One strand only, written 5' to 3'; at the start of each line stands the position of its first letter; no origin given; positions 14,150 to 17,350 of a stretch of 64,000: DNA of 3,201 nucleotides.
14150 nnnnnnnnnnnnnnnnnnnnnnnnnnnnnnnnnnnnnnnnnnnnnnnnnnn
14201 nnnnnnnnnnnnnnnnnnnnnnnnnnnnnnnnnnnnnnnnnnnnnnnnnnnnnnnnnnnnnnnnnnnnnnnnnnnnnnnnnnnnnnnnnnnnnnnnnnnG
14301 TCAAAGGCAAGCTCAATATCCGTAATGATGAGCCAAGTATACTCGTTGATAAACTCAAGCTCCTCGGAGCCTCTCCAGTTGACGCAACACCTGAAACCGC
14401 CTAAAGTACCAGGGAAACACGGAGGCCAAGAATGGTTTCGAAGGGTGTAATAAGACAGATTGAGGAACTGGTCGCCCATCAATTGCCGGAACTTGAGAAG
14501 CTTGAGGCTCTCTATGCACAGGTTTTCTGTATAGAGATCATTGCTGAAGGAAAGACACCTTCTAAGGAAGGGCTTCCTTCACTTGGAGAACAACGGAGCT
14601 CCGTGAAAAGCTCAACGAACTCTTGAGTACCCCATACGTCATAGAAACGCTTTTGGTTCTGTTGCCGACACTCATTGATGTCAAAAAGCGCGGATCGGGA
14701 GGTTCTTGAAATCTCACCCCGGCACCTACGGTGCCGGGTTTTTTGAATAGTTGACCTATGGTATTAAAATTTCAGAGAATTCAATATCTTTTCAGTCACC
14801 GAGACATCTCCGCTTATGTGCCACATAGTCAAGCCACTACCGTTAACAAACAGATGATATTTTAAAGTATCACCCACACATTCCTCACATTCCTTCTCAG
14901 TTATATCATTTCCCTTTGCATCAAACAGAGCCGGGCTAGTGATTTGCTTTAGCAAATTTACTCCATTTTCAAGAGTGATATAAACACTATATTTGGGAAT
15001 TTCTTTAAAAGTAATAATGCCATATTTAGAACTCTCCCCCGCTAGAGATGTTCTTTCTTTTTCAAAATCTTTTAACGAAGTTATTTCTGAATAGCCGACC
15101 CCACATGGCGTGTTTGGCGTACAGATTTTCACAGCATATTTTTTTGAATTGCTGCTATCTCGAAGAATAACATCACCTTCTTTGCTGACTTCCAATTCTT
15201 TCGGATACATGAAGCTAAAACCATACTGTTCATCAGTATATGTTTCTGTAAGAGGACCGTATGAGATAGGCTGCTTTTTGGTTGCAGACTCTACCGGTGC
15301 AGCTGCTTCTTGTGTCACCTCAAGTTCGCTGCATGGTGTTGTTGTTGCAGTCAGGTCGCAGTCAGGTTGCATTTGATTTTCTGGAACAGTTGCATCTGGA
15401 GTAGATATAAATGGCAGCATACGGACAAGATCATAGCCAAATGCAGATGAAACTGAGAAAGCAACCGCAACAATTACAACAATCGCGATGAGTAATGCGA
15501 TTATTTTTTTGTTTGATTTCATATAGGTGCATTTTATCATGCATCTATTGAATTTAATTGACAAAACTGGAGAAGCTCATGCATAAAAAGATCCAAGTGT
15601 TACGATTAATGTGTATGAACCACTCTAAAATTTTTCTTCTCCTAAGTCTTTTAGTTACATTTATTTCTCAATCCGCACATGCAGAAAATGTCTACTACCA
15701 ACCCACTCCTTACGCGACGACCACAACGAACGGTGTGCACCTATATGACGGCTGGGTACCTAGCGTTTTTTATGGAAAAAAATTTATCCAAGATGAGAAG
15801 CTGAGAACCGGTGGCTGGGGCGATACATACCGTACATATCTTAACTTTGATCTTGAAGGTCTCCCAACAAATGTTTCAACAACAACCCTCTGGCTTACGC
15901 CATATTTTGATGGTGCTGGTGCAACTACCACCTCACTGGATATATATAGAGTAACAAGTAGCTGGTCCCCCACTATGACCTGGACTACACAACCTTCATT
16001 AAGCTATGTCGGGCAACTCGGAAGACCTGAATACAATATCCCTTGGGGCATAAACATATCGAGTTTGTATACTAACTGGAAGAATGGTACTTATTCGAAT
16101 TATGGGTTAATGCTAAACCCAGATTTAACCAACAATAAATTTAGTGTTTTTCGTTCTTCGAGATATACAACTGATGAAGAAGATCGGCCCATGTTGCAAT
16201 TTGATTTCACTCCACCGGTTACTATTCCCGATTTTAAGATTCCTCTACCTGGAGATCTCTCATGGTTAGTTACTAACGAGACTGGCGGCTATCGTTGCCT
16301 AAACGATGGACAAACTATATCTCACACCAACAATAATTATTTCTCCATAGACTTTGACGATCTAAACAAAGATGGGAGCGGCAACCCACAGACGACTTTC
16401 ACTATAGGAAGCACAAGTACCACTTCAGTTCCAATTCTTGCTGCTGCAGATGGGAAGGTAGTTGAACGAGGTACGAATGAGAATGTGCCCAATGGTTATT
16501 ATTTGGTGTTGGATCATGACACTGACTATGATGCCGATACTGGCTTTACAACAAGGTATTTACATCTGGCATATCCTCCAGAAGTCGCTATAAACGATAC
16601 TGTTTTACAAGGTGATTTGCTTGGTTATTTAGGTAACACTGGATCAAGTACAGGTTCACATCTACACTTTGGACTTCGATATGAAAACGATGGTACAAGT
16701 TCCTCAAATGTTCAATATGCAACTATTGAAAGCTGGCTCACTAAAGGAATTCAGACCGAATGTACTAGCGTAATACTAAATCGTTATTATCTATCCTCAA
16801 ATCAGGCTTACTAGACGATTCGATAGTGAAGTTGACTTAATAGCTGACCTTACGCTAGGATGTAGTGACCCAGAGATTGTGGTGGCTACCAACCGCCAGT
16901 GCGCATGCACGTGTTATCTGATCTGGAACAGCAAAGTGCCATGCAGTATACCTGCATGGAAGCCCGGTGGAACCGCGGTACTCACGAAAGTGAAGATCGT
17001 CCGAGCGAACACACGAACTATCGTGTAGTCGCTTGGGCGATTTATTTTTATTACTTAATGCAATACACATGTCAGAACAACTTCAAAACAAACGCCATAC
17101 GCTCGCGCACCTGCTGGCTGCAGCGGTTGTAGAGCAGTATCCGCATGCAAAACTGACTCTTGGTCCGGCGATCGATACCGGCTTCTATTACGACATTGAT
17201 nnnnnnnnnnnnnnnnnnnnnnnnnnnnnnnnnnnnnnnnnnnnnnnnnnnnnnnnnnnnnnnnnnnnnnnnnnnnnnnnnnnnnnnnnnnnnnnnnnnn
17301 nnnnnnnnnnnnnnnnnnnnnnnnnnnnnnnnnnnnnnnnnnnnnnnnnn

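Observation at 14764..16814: AT-rich 2-kb islet encoding a secreted DNRLRE-like + M23 peptidase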

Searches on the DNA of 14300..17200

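Call 38: search_rna_families(source=window, start=14300, end=17200, threshold=evalue, max_evalue=0.1, show_alignments=1)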
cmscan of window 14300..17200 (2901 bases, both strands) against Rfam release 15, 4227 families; matches with E-value up to 0.1: 1.
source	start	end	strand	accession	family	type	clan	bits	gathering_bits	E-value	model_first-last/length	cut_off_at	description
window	16762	17007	+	RF00230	T-box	Cis-reg; leader;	-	24.4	93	0.01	1-219/219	no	T-box leader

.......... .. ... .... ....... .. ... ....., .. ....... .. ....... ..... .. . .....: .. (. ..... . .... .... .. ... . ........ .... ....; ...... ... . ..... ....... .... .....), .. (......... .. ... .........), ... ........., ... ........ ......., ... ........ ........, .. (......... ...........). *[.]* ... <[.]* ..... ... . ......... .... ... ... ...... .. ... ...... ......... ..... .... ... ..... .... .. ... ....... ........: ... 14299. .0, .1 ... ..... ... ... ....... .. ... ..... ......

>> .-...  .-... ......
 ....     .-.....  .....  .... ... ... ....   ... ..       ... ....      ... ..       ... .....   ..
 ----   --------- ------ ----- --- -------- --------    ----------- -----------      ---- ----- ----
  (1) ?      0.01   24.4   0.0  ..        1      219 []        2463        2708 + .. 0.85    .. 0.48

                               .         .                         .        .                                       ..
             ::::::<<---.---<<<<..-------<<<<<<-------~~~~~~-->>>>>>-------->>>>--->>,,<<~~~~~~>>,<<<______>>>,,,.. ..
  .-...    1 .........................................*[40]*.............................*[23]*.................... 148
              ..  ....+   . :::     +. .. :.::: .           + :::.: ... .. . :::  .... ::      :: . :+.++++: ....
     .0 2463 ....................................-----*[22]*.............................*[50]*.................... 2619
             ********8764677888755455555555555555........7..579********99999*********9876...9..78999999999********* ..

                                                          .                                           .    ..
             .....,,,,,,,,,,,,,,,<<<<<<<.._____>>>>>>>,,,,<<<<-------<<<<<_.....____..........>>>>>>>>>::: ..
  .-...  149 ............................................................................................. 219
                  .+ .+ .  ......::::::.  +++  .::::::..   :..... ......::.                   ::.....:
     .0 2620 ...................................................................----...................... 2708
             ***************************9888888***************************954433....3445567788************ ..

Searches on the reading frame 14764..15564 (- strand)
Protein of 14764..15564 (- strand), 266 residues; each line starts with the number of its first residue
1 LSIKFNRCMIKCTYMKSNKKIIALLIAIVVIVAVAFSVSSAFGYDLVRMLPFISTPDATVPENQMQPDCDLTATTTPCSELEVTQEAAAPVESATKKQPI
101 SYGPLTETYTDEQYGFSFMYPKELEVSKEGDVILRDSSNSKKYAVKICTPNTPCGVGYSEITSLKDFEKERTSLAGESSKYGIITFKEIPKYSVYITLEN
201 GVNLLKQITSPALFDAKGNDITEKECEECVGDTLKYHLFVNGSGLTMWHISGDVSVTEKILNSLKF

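Call 3: search_protein_families(library=pfam, proteins=[window:14764-15564:-], max_evalue=1)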
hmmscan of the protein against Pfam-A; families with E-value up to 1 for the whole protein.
window:14764-15564:- (266 aa): 2 families
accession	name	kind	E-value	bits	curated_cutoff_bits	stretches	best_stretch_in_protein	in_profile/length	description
PF18933.6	PsbP_2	-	0.0026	18.2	27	1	105-130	43-68/184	PsbP-like protein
PF01789.22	PsbP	-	0.021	15.3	23.5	1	107-145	4-46/155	PsbP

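Call 4: search_protein_families(library=ncbifam, proteins=[window:14764-15564:-], max_evalue=1)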
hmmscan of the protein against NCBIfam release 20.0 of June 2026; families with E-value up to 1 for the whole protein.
window:14764-15564:- (266 aa): 3 families
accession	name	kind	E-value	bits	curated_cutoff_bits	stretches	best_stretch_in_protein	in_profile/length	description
NF050114.1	Rv3212_fam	equivalog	0.1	11.7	150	1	41-86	167-212/393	Rv3212 family protein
TIGR04429.1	Phr_nterm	subfamily_domain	0.14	12.7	25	1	19-44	2-27/28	Phr family secreted Rap phosphatase inhibitor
NF040946.1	PSII_PsbP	equivalog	0.26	10.9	60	1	107-137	28-61/180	photosystem II reaction center PsbP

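Call 7: find_homologous_proteins(query=window:14764-15564:-)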
Query window:14764-15564:- (266 aa): 2 proteins with E <= 0.001 among 943 candidates.
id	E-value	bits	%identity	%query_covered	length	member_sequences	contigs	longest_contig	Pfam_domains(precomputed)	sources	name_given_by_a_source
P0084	3.8e-162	556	100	95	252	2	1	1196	-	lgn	-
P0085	5.3e-52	195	41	84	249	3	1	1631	-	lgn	-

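Call 44: find_homologous_proteins(query=A2, max_evalue=0.001)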
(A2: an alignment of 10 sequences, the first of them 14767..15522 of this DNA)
Query A2 (10 sequences) (252 aa, profile of the alignment): 10 proteins with E <= 0.001 among 6782 candidates.
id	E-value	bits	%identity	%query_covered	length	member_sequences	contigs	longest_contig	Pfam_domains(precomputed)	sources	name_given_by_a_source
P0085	7.2e-79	283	41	89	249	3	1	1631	-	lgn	-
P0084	3.8e-76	274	100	100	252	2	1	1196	-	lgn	-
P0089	4.7e-75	270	24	56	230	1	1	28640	-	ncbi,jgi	jgi:hypothetical protein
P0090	5.5e-75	270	23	56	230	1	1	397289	-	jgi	jgi:hypothetical protein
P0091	4.7e-73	263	23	56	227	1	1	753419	-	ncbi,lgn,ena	-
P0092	1.7e-72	262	27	62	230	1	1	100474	-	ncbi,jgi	jgi:hypothetical protein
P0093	9.5e-71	256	42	20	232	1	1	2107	-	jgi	jgi:hypothetical protein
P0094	4.4e-62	228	28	52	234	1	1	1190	-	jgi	-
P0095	6.9e-62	227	50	12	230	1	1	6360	-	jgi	jgi:hypothetical protein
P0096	5.3e-58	214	26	56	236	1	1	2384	-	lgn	-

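Call 55: predict_structure(alignment_id=A3)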
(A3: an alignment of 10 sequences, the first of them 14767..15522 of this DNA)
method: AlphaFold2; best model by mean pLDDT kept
length: 252 residues; sequences in the alignment: 10
mean_pLDDT: 64.2   pTM: 0.54
mean pLDDT of the five models: 64.2, 64.2, 64.0, 63.7, 61.0
residues with pLDDT >= 90: 13; 70-90: 112; 50-70: 54; < 50: 73
segments of 3 or more residues with pLDDT < 50: 28-83, 142-145, 157-164
pLDDT, mean of each block of 10 residues (from residue 1): 69 79 54 34 28 32 32 33 64 90 90 83 70 73 55 57 53 73 79 79 78 63 74 72 87 83
secondary structure, 60 per line:
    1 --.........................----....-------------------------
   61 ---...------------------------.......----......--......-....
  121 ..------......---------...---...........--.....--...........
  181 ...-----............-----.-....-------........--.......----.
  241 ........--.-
elements in order: H3-27 H32-35 E91-97 E102-107 E110-115 E117-122 E129-134 H150-160 E163-167 E170-183 E189-200 H208-211 E219-226 E229-235 H240-248

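Call 57: search_protein_representatives(alignment_id=A3)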
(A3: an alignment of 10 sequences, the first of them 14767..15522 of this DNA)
Query: 10 sequences, 235 profile positions. Proteins with E-value up to 0.001 (for the whole library): 144; up to 1e-10: 26; up to 1e-30: 5. The best 144 are listed.
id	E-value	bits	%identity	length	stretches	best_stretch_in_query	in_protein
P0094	6.7e-106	369.0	-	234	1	1-235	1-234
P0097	8.7e-67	241.0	-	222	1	5-235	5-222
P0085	3.1e-61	222.8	-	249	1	3-235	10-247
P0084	1.1e-58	214.6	-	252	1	4-235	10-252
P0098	1.5e-31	125.7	-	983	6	34-89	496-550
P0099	5.1e-25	104.3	-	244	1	4-235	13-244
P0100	6.6e-25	104.0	-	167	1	54-235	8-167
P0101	5.8e-24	100.9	-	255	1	37-222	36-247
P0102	1.1e-23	99.9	-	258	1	8-235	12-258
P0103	3.5e-23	98.3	-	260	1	37-235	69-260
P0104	3.4e-22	95.1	-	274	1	37-218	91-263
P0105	1.1e-21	93.4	-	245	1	5-235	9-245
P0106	6.0e-19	84.5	-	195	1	51-235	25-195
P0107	6.3e-19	84.4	-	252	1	37-235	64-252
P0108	2.5e-17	79.1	-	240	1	2-235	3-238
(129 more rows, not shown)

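Call 90: search_protein_families(library=phrogs, proteins=[window:14764-15522:-], max_evalue=0.01)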
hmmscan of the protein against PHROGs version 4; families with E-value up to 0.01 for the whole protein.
window:14764-15522:- (252 aa): 0 families

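Call 91: search_protein_families(library=padloc, proteins=[window:14764-15522:-], max_evalue=0.01)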
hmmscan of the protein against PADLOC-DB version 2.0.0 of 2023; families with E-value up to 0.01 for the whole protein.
window:14764-15522:- (252 aa): 0 families
